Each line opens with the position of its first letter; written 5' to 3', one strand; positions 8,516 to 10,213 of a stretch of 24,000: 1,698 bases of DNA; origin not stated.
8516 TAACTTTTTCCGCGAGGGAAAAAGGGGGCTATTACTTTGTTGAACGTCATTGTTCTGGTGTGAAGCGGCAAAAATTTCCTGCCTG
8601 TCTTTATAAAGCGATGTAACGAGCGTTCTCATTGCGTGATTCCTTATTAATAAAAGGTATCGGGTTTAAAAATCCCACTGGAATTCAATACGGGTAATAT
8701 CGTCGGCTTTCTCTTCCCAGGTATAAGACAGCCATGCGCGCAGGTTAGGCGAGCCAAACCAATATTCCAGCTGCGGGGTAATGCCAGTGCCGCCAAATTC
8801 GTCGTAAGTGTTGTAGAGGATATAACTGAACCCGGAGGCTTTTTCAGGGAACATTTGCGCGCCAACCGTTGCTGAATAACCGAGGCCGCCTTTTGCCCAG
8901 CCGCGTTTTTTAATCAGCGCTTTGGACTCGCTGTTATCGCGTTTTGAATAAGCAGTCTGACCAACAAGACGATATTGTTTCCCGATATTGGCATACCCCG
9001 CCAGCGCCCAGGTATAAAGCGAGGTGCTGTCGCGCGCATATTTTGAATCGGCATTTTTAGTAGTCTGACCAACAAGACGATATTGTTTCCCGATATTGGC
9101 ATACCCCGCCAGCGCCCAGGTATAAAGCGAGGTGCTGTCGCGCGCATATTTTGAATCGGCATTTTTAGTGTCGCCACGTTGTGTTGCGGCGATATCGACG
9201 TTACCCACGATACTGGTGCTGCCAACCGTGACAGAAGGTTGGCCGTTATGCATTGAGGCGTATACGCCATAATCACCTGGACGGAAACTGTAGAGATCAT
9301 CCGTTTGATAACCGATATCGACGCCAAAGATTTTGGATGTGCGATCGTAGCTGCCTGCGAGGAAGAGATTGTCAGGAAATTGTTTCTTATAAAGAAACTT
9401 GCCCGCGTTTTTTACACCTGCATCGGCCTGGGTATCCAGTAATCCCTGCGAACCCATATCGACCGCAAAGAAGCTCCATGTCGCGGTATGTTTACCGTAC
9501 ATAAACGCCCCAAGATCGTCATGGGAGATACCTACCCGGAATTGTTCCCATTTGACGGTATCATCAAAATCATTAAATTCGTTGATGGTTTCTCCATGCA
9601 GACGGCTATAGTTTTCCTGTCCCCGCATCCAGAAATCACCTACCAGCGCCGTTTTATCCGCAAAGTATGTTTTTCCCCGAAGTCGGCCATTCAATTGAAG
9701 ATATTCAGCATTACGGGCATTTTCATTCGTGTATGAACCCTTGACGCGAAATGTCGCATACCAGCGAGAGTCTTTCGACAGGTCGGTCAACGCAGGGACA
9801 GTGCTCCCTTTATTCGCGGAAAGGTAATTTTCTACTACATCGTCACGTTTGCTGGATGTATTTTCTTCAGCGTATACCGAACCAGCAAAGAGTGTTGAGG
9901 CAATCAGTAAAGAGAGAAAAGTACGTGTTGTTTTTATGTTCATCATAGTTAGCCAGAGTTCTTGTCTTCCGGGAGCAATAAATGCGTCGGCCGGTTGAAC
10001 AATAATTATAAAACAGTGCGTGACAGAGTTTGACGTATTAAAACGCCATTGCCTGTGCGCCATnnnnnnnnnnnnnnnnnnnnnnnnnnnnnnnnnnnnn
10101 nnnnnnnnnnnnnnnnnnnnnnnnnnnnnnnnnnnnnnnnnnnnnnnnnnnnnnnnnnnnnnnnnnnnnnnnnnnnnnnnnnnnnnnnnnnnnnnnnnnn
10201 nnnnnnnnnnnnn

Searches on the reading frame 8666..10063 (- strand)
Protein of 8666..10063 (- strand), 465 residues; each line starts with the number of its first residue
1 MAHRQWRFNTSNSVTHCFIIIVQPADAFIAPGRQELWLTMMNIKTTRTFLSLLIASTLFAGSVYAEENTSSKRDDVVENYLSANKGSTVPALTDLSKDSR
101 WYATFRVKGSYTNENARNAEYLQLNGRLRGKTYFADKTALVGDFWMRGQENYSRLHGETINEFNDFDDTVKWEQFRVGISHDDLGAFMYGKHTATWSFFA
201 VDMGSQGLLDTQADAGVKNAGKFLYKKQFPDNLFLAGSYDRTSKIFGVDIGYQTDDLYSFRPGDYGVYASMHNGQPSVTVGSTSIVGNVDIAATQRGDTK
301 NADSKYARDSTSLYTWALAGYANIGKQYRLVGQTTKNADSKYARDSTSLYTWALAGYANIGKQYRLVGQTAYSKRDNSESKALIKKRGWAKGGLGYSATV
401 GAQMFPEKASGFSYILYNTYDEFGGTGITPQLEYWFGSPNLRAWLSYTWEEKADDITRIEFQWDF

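Call 7: search_protein_families(library=ncbifam, proteins=[window:8666-10063:-])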
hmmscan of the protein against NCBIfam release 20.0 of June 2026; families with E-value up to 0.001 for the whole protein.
window:8666-10063:- (465 aa): 0 families

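Call 8: search_protein_families(library=pfam, proteins=[window:8666-10063:-])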
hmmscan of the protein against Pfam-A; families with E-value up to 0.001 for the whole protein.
window:8666-10063:- (465 aa): 0 families

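Call 38: find_homologous_proteins(query=window:8669-9946:-, max_evalue=0.00001)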
Query window:8669-9946:- (426 aa): 27 proteins with E <= 0.00001 among 6896 candidates.
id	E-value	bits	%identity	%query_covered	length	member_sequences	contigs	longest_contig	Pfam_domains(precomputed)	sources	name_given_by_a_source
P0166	1.5e-259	879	86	100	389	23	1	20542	-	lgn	-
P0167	1.6e-245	833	81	100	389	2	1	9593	-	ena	-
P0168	1.1e-244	830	82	100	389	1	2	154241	-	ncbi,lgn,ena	-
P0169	7.7e-239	811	83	96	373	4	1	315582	-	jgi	-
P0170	6.5e-195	666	66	99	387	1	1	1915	-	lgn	-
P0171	4.3e-177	608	62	98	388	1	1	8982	-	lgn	-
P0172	4.6e-176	604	61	99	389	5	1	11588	-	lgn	-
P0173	4.1e-175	601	61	98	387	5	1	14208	-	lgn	-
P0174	1.0e-172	593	61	98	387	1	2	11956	-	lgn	-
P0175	9.1e-172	590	61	98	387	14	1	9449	-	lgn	-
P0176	7.3e-171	587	91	67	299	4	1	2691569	-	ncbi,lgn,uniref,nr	ncbi:hypothetical protein JZM24_00485 [Candidatus Sodalis endolongispinus]|uniref:Uncharacterized pr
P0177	1.5e-166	573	59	99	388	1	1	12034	-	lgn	-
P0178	1.7e-163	563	58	99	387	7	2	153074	-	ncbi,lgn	ncbi:hypothetical protein AB3B53_003194 [Salmonella enterica]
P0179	5.1e-151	522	52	100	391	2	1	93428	-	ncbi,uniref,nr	ncbi:hypothetical protein [Proteus sp. TJ1640]|uniref:hypothetical protein n=1 Tax=Proteus sp. TJ164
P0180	3.4e-148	512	55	97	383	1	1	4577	-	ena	-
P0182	7.2e-138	478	50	98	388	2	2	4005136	-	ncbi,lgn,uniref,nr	ncbi:hypothetical protein [Celerinatantimonas diazotrophica]|uniref:Porin n=1 Tax=Celerinatantimonas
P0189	7.9e-97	343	43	95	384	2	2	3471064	-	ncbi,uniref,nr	ncbi:hypothetical protein [Vibrio gazogenes]|uniref:Porin n=1 Tax=Vibrio gazogenes TaxID=687 RepID=A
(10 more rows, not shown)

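Call 39: find_encoding_contigs(protein=P0166, flank=10000, max_places=2)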
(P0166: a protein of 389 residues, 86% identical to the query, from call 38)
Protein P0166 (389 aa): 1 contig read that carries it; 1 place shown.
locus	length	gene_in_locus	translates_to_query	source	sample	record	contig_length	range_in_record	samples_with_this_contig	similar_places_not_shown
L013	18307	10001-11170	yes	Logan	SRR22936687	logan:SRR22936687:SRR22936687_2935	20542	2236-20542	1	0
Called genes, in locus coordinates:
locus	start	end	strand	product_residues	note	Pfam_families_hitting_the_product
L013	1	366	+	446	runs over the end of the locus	PF03972:MmgE_PrpD_N, PF19305:MmgE_PrpD_C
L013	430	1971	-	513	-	PF00884:Sulfatase, PF01663:Phosphodiest (weak), PF16347:SGSH_C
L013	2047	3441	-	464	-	PF00232:Glyco_hydro_1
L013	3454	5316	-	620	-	PF00367:PTS_EIIB, PF02378:PTS_EIIC, PF00358:PTS_EIIA_1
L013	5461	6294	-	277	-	PF03123:CAT_RBD, PF00874:PRD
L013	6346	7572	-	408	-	PF04055:Radical_SAM, PF13186:SPASM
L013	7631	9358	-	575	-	PF00884:Sulfatase, PF16347:SGSH_C (faint)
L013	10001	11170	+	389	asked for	-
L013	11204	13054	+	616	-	PF00884:Sulfatase, PF16347:SGSH_C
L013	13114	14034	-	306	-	PF00126:HTH_1, PF03466:LysR_substrate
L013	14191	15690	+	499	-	PF00884:Sulfatase, PF01663:Phosphodiest (faint), PF16347:SGSH_C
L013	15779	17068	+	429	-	PF07690:MFS_1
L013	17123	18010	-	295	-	PF06719:AraC_N, PF00165:HTH_AraC (weak), PF12833:HTH_18, PF00165:HTH_AraC (weak)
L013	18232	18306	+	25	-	?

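Call 40: find_encoding_contigs(protein=P0182, flank=10000, max_places=1)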
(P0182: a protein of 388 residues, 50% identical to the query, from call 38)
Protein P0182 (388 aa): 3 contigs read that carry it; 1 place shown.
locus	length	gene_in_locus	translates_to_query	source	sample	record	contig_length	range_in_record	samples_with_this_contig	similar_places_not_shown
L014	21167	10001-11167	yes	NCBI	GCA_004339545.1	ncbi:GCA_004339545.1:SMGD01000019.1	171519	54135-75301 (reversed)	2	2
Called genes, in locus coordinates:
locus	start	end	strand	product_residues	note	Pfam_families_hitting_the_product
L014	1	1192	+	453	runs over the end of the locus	PF00083:Sugar_tr (weak), PF07690:MFS_1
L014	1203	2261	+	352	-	PF08240:ADH_N, PF16912:Glu_dehyd_C, PF01488:Shikimate_DH (faint), PF00107:ADH_zinc_N, PF13602:ADH_zinc_N_2 (weak)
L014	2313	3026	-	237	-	PF00392:GntR, PF07729:FCD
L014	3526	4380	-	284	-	PF03123:CAT_RBD, PF00874:PRD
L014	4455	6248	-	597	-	PF02378:PTS_EIIC, PF00358:PTS_EIIA_1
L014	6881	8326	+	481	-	PF00367:PTS_EIIB, PF02378:PTS_EIIC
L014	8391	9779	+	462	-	PF00232:Glyco_hydro_1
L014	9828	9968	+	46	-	-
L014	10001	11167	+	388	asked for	-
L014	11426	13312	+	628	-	PF00884:Sulfatase, PF01663:Phosphodiest (faint), PF16347:SGSH_C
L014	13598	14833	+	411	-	PF04055:Radical_SAM, PF13186:SPASM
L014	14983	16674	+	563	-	PF00135:COesterase, PF20434:BD-FAE, PF07859:Abhydrolase_3 (faint)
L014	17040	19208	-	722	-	PF00141:peroxidase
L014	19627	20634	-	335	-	PF00356:LacI, PF00532:Peripla_BP_1, PF13407:Peripla_BP_4, PF13377:Peripla_BP_3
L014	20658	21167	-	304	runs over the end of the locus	PF00294:PfkB, PF08543:Phos_pyr_kin, PF25270:Khk (weak)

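Call 41: find_encoding_contigs(protein=P0189, flank=10000, max_places=1)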
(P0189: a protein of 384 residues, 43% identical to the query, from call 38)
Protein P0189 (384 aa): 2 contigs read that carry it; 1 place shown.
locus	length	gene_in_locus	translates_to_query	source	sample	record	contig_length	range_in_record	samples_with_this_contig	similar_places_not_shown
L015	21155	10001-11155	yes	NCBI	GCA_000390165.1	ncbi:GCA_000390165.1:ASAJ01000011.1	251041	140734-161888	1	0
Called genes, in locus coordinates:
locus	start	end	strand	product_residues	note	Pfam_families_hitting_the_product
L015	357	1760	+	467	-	-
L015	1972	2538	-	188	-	PF13275:S4_2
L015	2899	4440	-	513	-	PF13426:PAS_9, PF08447:PAS_3, PF00015:MCPsignal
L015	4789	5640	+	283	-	PF03123:CAT_RBD, PF00874:PRD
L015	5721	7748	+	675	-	PF00367:PTS_EIIB, PF02378:PTS_EIIC, PF00358:PTS_EIIA_1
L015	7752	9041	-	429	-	PF04055:Radical_SAM, PF13186:SPASM (weak)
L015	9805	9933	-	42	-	-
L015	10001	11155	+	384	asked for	-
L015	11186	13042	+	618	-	PF00884:Sulfatase, PF01663:Phosphodiest (faint), PF16347:SGSH_C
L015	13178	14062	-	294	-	PF00892:EamA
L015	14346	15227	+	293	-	PF00165:HTH_AraC (weak), PF12833:HTH_18, PF00165:HTH_AraC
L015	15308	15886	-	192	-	PF13671:AAA_33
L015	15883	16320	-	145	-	PF00359:PTS_EIIA_2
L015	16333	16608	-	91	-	-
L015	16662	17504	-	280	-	PF01116:F_bP_aldolase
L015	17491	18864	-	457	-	PF03611:EIIC-GAT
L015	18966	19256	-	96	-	PF02302:PTS_IIB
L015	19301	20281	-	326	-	PF00365:PFK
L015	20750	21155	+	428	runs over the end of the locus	-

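Call 49: predict_structure(alignment_id=A1)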
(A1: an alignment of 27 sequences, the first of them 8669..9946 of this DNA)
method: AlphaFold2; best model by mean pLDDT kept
length: 426 residues; sequences in the alignment: 27
mean_pLDDT: 78.4   pTM: 0.76
mean pLDDT of the five models: 78.4, 78.3, 77.7, 75.5, 75.4
residues with pLDDT >= 90: 174; 70-90: 161; 50-70: 24; < 50: 67
segments of 3 or more residues with pLDDT < 50: 1-3, 19-33, 35-44, 260-295
pLDDT, mean of each block of 10 residues (from residue 1): 47 52 38 46 54 75 87 88 90 87 90 86 74 87 91 87 80 79 90 90 92 85 89 93 87 77 37 25 26 58 90 96 91 95 92 95 87 93 92 89 92 89 90
secondary structure, 60 per line:
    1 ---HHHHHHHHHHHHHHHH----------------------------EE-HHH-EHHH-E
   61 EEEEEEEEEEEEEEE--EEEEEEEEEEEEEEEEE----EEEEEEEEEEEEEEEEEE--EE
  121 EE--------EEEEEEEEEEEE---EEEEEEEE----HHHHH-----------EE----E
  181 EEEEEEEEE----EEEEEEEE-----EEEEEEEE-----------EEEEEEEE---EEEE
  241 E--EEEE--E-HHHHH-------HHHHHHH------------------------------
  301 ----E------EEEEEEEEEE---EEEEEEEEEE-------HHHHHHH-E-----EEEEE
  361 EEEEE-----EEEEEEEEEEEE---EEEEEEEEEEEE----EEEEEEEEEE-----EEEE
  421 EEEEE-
elements in order: H4-19 E60-75 E78-94 E99-116 E119-122 E131-142 E146-153 H158-162 E180-189 E194-201 E207-214 E226-233 E237-241 E244-247 H252-256 H264-270 E312-321 E325-334 H342-348 E356-365 E371-382 E386-397 E402-411 E417-425

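Call 53: fold_search(model_id=the predicted structure, library=pdb)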
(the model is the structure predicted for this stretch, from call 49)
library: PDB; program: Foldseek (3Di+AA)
matches with E <= 10: 999; with E <= 0.001: 223
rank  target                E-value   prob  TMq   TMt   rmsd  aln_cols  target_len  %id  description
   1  4kr8_B                1.3e-12  1.00  0.52  0.63   6.7       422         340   11  Salmonella typhi OmpF complex with Daunomycin (released 2014-05-28)
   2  6ehb_B                1.3e-12  1.00  0.52  0.68   4.5       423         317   12  OmpU, an outer membrane protein, of Vibrio cholerae (released 2018-04-25)
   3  6ehb_A                2.8e-12  1.00  0.53  0.69   4.3       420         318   12  OmpU, an outer membrane protein, of Vibrio cholerae (released 2018-04-25)
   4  6ehb_C                3.9e-12  1.00  0.52  0.67   4.8       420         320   12  OmpU, an outer membrane protein, of Vibrio cholerae (released 2018-04-25)
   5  5onu_A                5.6e-12  1.00  0.52  0.67   4.6       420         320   11  Trimeric OmpU structure (released 2018-01-03)
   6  4kr8_C                8.6e-12  1.00  0.52  0.64   6.3       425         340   10  Salmonella typhi OmpF complex with Daunomycin (released 2014-05-28)
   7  4kr8_A                1.1e-11  1.00  0.53  0.65   6.2       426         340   12  Salmonella typhi OmpF complex with Daunomycin (released 2014-05-28)
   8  1pho                  2.0e-11  1.00  0.52  0.65   6.0       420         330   14  CRYSTAL STRUCTURES EXPLAIN FUNCTIONAL PROPERTIES OF TWO E. COLI PORINS (released 1993-10-31)
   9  6ehc_A                2.3e-11  1.00  0.51  0.69   4.2       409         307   11  OmpUdeltaN (N-terminus deletion mutant of OmpU), outer membrane protein of Vibrio cholerae (released 2018-04-25)
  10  1opf_A                3.6e-11  1.00  0.49  0.60   6.1       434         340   12  THE STRUCTURE OF OMPF PORIN IN A TETRAGONAL CRYSTAL FORM (released 1995-02-07)
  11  5nxn_A                4.7e-11  1.00  0.49  0.60   8.5       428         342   11  Structure of a L5-deletion mutant of Providencia stuartii Omp-Pst1 (released 2018-02-21)
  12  4kr4_B                6.1e-11  1.00  0.52  0.64   6.1       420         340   11  Salmonella typhi OmpF complex with Ampicillin (released 2014-05-28)
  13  5o78_A                6.4e-11  1.00  0.48  0.60   6.0       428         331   12  Crystal structure of Omp35 from Enterobacter aerogenes (released 2018-06-20)
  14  2xe5_A                1.0e-10  1.00  0.49  0.59   8.9       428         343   13  Molecular insights into clinically isolated OmpC mutants and their role in multi-drug resistance (OmpC26) (released 2010-05-26)
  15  5nup_A                1.1e-10  1.00  0.49  0.59   9.5       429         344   12  Structural basis for maintenance of bacterial outer membrane lipid asymmetry (released 2017-10-25)
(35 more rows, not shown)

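Call 62: find_related_loci(query=A1, collection=metagenome_contigs, flank=8000)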
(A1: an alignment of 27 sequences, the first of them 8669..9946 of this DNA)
Query A1 (426 aa) in metagenome_contigs; peptide patterns used: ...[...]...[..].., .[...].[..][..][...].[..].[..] (x = any residue, [..] = any of these).
157 stretches matched a pattern; 5 encode a relative of the query (tblastn E <= 1e-3); 5 distinct loci.
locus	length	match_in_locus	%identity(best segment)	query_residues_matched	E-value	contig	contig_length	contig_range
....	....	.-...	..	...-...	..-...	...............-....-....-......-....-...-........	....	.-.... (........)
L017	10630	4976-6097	54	14-426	5e-142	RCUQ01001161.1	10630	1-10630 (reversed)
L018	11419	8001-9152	39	5-426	3e-93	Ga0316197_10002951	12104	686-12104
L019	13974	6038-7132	42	26-426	1e-89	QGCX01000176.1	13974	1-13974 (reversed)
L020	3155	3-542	53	208-426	7e-70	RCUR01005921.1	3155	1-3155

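Call 76: search_protein_families(library=pfam, proteins=[L017:359-1204:+, L017:1340-3199:+, L017:3212-4609:+, L017:6656-7882:-, L017:8680-10512:+, L019:2051-3757:+, L019:4364-5776:+, L019:7165-9015:+, L019:9174-10406:+, L019:780-2003:+], max_evalue=1e-10)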
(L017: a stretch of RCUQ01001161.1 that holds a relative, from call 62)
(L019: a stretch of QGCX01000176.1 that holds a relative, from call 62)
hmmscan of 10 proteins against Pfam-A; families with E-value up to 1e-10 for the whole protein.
L017:359-1204:+ (281 aa): 2 families
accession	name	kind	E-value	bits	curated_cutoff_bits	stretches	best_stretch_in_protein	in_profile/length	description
PF00874.25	PRD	-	4.4e-44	149.2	23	2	84-165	6-89/90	PRD domain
PF03123.20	CAT_RBD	-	4.3e-23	81.5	25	1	5-58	1-54/57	CAT RNA binding domain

L017:1340-3199:+ (619 aa): 3 families
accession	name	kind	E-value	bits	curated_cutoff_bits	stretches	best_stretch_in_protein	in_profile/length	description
PF00358.26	PTS_EIIA_1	-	2.9e-50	169.7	27.2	1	472-597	2-127/127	phosphoenolpyruvate-dependent sugar phosphotransferase system, EIIA 1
PF02378.23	PTS_EIIC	-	1.8e-30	106.6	30.7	1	108-392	2-319/319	Phosphotransferase system, EIIC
PF00367.25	PTS_EIIB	-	4e-14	52.2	27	1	8-39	1-32/34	phosphotransferase system, EIIB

L017:3212-4609:+ (465 aa): 1 family
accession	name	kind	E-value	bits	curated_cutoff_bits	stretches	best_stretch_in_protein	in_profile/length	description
PF00232.24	Glyco_hydro_1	-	4.5e-149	497.2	22.6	1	2-460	3-452/453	Glycosyl hydrolase family 1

L017:6656-7882:- (408 aa): 1 family
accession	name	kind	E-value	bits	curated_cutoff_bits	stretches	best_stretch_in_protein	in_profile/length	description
PF04055.27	Radical_SAM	-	7.6e-20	72.2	29.5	1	17-186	5-166/166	Radical SAM superfamily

L017:8680-10512:+ (610 aa): 2 families
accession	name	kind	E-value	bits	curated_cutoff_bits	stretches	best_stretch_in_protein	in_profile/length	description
PF00884.28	Sulfatase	-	7.9e-61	206.4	25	1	69-482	1-301/301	Sulfatase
PF16347.10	SGSH_C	-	2.9e-11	44.2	29.3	1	440-569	12-139/154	N-sulphoglucosamine sulphohydrolase, C-terminal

L019:2051-3757:+ (568 aa): 1 family
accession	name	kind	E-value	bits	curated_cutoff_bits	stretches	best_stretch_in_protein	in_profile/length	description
PF00884.28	Sulfatase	-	6.1e-41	141.1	25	1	32-340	1-300/301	Sulfatase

L019:4364-5776:+ (470 aa): 2 families
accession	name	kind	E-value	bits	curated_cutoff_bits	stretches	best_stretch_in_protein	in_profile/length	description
PF02378.23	PTS_EIIC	-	2.9e-29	102.6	30.7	1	110-394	2-319/319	Phosphotransferase system, EIIC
PF00367.25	PTS_EIIB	-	1.5e-15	56.8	27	1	11-43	2-34/34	phosphotransferase system, EIIB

L019:7165-9015:+ (616 aa): 2 families
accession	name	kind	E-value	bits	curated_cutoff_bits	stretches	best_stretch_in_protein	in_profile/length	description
PF00884.28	Sulfatase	-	1.4e-57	195.8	25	1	67-488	1-300/301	Sulfatase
PF16347.10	SGSH_C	-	5.3e-14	53.1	29.3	1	448-573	13-134/154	N-sulphoglucosamine sulphohydrolase, C-terminal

L019:9174-10406:+ (410 aa): 1 family
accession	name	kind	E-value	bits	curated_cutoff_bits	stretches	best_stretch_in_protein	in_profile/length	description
PF04055.27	Radical_SAM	-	8e-20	72.1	29.5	1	20-189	5-166/166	Radical SAM superfamily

L019:780-2003:+ (407 aa): 1 family
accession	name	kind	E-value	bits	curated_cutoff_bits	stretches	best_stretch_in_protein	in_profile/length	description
PF04055.27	Radical_SAM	-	2.2e-18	67.4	29.5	1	17-184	5-164/166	Radical SAM superfamily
